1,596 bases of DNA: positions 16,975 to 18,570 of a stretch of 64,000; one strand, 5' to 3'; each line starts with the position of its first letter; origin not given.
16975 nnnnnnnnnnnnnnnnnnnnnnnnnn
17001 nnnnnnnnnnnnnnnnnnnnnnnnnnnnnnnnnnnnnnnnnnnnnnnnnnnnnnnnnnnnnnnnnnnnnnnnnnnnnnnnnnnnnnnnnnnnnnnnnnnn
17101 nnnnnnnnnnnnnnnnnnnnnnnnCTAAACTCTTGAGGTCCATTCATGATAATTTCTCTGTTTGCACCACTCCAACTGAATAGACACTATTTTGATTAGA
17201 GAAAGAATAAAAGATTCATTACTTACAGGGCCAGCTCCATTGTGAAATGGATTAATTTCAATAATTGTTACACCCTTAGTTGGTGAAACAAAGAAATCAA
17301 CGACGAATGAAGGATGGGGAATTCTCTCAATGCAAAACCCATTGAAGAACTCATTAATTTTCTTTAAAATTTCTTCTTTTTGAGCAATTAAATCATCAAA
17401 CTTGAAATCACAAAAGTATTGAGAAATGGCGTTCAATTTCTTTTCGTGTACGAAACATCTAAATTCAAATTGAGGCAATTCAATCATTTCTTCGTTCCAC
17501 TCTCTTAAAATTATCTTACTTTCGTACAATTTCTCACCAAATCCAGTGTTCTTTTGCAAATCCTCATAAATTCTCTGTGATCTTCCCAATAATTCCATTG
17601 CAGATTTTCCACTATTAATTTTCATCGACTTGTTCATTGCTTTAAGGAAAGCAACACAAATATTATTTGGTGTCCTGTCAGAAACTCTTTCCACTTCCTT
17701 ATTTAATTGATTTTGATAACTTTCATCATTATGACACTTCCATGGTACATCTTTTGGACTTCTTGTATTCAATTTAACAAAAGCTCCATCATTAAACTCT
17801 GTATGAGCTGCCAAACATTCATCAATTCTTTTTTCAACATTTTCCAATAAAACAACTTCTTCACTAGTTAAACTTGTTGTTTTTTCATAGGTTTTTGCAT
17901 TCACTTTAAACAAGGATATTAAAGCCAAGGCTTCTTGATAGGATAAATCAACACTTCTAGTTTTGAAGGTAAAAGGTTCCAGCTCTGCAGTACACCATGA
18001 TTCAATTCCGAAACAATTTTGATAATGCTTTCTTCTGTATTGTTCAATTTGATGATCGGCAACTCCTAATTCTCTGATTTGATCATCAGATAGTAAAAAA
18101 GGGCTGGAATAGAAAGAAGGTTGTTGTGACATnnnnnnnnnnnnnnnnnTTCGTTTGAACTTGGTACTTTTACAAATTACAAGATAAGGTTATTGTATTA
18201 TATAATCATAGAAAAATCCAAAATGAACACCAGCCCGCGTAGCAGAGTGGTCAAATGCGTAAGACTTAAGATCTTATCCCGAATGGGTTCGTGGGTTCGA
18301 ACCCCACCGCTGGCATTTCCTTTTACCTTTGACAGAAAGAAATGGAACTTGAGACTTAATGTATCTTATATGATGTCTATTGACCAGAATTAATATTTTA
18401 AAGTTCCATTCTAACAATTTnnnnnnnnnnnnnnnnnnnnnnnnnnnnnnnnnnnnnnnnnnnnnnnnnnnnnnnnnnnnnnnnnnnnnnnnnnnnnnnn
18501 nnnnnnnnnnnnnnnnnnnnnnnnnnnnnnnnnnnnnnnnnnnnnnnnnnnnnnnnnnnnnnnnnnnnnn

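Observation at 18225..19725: Identical tRNA-Leu(UAA)-like elements as 128-bp direct repeats bracketing an F-box-Rab-like gene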

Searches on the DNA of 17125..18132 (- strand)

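Call 24: search_rna_families(sources=[L001, L002, L003], threshold=gathering)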
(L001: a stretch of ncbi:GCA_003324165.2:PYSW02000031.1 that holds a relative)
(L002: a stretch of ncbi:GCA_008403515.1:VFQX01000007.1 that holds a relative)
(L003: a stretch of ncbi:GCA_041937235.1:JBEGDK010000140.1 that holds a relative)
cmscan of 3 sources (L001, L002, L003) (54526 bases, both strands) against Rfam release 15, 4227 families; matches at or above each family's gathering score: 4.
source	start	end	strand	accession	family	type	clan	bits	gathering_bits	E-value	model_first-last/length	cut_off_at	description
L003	15692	15810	+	RF00001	5S_rRNA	Gene; rRNA;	CL00113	104.7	38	5.8e-22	1-120/120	no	5S ribosomal RNA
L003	4397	4470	+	RF00005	tRNA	Gene; tRNA;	CL00001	61.4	29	6e-11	1-71/71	no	tRNA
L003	4687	4768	+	RF00005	tRNA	Gene; tRNA;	CL00001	58.1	29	5.1e-10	1-71/71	no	tRNA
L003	4540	4612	+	RF00005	tRNA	Gene; tRNA;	CL00001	57.4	29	7.7e-10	1-71/71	no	tRNA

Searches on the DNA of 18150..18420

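Call 53: search_rna_families(source=window, start=18150, end=18420, threshold=evalue, max_evalue=1, show_alignments=2)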
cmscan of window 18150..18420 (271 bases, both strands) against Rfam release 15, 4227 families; matches with E-value up to 1: 1.
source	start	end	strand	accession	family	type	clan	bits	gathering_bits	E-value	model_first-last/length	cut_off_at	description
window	18233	18315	+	RF00005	tRNA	Gene; tRNA;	CL00001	57.8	29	3e-12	1-71/71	no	tRNA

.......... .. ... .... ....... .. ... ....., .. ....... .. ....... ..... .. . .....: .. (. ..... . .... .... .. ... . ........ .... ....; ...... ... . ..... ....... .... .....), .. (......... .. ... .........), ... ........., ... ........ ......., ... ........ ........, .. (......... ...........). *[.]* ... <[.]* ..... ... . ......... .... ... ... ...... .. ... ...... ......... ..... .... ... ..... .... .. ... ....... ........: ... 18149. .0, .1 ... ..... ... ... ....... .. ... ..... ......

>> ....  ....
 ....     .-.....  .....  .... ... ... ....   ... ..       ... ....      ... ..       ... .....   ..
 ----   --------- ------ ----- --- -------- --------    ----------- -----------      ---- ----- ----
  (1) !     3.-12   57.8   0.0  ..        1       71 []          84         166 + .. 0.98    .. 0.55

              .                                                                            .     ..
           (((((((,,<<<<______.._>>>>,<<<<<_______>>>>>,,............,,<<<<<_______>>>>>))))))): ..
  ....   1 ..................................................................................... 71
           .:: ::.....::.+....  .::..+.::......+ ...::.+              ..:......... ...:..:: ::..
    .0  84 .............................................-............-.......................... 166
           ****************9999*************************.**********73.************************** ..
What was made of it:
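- On Eukaryotic nuclear class II tRNA-Leu gene: The variable arm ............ shows as the insert in the cmscan alignment (call 53).
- Checked: The C.U mismatch is real: it is C4.U69, and cmscan marks that pair as non-standard (call 53).
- The tRNA is intact rather than degenerate (call 53).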

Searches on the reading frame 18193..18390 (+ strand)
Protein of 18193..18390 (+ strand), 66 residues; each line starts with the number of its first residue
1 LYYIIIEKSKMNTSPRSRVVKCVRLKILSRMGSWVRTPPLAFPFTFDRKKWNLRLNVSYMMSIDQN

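Call 34: list_cluster_members(proteins=[window:18193-18390:+, window:18223-18390:+, window:19592-19720:+, window:19595-19720:+, window:18277-18501:-, window:19641-19787:-])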
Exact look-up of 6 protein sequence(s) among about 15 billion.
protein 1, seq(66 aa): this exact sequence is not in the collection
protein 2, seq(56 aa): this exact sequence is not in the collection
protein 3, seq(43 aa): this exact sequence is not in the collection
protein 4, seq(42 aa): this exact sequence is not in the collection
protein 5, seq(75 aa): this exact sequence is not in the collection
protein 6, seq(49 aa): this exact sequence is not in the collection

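Call 42: find_homologous_proteins(query=A3, max_evalue=10)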
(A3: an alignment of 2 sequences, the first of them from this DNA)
Query A3 (2 sequences): no candidate shares three 5-residue words with the query. No homologue found.
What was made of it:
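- Tried and rejected: I looked for the resulting peptides among 15 billion predicted proteins, both by exact match (call 34) and by homology (call 42).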
